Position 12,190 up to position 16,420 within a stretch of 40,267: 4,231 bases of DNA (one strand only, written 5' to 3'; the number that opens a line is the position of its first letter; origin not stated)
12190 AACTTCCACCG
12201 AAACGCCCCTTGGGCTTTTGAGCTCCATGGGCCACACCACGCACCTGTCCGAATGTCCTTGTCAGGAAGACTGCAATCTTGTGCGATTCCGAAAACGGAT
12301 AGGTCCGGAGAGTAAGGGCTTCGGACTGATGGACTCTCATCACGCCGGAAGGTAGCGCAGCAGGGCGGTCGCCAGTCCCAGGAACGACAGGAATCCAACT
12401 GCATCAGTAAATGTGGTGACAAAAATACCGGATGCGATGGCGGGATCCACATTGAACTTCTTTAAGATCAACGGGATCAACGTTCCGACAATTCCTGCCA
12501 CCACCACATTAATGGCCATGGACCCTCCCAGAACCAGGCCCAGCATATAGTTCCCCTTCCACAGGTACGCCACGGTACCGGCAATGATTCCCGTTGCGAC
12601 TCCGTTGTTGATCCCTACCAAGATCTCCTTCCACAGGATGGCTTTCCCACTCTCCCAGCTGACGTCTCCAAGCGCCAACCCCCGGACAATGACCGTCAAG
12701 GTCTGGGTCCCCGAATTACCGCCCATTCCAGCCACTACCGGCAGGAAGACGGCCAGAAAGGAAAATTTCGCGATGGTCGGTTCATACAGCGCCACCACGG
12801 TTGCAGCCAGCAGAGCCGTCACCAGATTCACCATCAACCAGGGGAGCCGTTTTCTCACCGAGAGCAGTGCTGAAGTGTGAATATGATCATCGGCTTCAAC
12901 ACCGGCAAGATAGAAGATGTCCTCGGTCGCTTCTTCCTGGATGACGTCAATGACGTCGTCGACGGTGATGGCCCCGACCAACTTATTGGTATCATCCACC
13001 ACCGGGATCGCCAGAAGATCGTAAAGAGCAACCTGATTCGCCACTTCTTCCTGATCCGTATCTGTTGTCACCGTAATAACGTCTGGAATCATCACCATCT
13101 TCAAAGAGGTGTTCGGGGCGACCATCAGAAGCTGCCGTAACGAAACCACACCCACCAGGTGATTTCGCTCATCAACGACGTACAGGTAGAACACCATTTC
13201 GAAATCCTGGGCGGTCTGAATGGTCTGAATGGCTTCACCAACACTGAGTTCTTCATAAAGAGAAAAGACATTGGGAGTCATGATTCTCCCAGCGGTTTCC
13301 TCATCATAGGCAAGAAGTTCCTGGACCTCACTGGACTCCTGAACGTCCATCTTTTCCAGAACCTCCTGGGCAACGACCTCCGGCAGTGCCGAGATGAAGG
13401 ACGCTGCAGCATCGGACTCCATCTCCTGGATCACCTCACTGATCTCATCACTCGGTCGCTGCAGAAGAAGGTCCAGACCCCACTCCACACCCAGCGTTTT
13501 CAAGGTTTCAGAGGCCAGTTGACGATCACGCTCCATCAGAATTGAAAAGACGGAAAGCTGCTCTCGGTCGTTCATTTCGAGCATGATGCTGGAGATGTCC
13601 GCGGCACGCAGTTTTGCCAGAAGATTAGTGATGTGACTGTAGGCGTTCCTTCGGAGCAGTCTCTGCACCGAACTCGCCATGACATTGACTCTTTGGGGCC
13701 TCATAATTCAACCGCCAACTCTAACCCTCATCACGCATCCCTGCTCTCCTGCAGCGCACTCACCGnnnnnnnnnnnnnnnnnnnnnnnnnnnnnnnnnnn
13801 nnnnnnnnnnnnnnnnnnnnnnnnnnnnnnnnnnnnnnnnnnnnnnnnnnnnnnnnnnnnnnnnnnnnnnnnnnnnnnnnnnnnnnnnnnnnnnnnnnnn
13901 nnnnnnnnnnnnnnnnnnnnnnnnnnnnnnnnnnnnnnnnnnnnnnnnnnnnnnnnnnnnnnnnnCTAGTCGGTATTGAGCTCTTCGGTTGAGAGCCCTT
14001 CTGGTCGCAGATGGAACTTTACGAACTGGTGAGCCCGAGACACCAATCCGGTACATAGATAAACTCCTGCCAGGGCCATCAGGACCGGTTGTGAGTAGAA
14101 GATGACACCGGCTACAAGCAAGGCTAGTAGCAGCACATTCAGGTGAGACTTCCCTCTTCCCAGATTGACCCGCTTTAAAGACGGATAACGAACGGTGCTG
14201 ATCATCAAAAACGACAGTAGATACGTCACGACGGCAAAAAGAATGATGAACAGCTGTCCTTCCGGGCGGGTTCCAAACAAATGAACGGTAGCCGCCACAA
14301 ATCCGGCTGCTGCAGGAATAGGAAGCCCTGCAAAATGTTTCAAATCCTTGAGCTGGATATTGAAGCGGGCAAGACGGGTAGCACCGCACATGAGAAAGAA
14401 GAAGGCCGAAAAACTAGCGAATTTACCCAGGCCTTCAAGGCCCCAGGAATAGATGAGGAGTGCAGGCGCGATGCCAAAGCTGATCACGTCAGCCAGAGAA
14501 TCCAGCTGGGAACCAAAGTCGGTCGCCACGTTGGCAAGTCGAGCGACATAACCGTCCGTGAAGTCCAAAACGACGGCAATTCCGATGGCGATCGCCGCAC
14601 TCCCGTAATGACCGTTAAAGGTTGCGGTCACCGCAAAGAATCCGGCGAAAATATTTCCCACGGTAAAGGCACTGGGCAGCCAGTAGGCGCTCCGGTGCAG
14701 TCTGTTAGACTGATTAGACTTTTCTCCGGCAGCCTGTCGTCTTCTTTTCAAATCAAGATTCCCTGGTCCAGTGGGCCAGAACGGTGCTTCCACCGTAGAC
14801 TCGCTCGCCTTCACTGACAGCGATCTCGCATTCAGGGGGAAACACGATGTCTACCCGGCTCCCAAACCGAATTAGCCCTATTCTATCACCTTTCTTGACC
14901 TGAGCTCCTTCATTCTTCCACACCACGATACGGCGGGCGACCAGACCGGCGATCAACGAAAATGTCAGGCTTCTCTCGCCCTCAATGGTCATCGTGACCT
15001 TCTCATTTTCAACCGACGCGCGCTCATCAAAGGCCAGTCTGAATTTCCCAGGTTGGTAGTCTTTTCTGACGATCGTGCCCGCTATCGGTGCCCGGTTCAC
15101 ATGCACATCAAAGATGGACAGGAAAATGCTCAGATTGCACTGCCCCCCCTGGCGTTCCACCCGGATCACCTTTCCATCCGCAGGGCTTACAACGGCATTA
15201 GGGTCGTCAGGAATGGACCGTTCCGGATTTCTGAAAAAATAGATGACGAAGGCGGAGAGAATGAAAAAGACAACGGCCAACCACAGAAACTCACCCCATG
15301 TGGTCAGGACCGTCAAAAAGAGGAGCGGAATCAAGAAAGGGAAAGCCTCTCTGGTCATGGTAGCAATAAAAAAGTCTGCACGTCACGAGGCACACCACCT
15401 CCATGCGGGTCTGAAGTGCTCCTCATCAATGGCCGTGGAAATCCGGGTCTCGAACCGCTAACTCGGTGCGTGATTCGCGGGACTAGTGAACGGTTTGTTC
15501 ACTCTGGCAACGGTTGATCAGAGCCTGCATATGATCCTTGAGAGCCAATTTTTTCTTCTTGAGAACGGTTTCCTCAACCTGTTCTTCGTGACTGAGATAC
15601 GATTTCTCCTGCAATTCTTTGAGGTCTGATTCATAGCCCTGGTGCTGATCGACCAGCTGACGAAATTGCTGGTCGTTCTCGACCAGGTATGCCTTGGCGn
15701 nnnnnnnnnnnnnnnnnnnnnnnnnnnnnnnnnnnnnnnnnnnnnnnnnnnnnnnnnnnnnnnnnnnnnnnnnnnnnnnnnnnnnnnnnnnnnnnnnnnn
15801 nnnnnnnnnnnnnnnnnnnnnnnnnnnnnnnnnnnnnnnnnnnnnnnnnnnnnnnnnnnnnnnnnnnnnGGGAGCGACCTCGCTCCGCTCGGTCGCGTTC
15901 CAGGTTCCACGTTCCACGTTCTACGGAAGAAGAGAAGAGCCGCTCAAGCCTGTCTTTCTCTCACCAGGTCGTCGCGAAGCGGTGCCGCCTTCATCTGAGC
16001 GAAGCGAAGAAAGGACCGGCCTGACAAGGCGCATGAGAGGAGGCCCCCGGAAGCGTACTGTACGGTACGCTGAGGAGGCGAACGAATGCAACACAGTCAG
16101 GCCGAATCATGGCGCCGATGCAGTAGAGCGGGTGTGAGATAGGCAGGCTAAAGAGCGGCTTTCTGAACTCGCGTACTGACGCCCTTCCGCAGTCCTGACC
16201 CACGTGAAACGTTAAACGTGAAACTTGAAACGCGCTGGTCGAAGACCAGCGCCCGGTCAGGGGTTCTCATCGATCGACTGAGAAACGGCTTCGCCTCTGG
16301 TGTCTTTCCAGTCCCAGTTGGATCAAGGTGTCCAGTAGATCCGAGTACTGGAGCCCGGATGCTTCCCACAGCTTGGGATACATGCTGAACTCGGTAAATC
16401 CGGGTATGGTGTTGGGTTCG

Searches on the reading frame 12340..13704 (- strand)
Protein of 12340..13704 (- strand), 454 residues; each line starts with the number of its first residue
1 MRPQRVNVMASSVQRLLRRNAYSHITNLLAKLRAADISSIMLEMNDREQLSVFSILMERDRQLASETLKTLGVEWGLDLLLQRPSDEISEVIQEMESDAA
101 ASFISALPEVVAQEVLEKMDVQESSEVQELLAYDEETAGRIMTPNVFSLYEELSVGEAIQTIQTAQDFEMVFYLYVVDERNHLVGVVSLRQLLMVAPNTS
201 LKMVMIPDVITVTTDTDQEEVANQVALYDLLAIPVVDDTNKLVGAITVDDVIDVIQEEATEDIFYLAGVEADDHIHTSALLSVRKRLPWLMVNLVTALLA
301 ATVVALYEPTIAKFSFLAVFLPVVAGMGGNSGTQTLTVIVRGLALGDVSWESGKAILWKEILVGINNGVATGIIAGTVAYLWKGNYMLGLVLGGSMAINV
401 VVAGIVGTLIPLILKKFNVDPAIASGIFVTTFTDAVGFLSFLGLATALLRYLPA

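Call 83: search_protein_families(library=pfam, proteins=[window:12340-13704:-], max_evalue=0.0001)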
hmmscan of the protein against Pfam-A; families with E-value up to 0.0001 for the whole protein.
window:12340-13704:- (454 aa): 3 families
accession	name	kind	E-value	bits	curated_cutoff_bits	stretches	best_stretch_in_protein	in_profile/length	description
PF01769.21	MgtE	-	9.3e-37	126.5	27.6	1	321-444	1-125/125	Divalent cation transporter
PF00571.33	CBS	-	4.4e-21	75.4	24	2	204-256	4-56/57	CBS domain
PF03448.22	MgtE_N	-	3.7e-14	53.5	25.9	1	33-136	2-102/102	MgtE intracellular N domain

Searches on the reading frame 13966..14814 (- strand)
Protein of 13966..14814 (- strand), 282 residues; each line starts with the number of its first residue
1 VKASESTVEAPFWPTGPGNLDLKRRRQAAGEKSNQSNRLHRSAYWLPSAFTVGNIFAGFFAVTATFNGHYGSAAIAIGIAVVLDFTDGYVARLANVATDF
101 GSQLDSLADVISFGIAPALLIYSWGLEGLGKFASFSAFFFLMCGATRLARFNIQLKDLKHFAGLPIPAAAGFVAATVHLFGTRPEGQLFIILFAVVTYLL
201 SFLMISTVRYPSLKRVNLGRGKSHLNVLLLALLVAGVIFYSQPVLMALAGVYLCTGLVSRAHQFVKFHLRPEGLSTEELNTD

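Call 83: search_protein_families(library=pfam, proteins=[window:13966-14814:-], max_evalue=0.0001)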
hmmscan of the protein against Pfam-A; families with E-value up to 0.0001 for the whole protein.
window:13966-14814:- (282 aa): 1 family
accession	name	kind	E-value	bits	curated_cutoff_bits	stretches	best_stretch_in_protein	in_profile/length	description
PF01066.26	CDP-OH_P_transf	-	2.9e-22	80.1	22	1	45-196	2-148/152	CDP-alcohol phosphatidyltransferase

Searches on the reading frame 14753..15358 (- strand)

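Call 74: search_protein_families(library=pfam, proteins=[window:14753-15358:-], max_evalue=0.01)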
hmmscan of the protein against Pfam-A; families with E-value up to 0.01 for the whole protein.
window:14753-15358:- (201 aa): 1 family
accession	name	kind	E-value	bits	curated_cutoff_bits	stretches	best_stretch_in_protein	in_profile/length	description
PF02666.20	PS_Dcarbxylase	-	3.8e-44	151.2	22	1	35-194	2-197/198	Phosphatidylserine decarboxylase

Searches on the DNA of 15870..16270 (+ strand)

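Call 82: search_dna_similar(query=window:15870-16270:+, collection=phages, mode=distant, max_rows=10)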
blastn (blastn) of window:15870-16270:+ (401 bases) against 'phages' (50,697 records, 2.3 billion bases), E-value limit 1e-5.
No match.
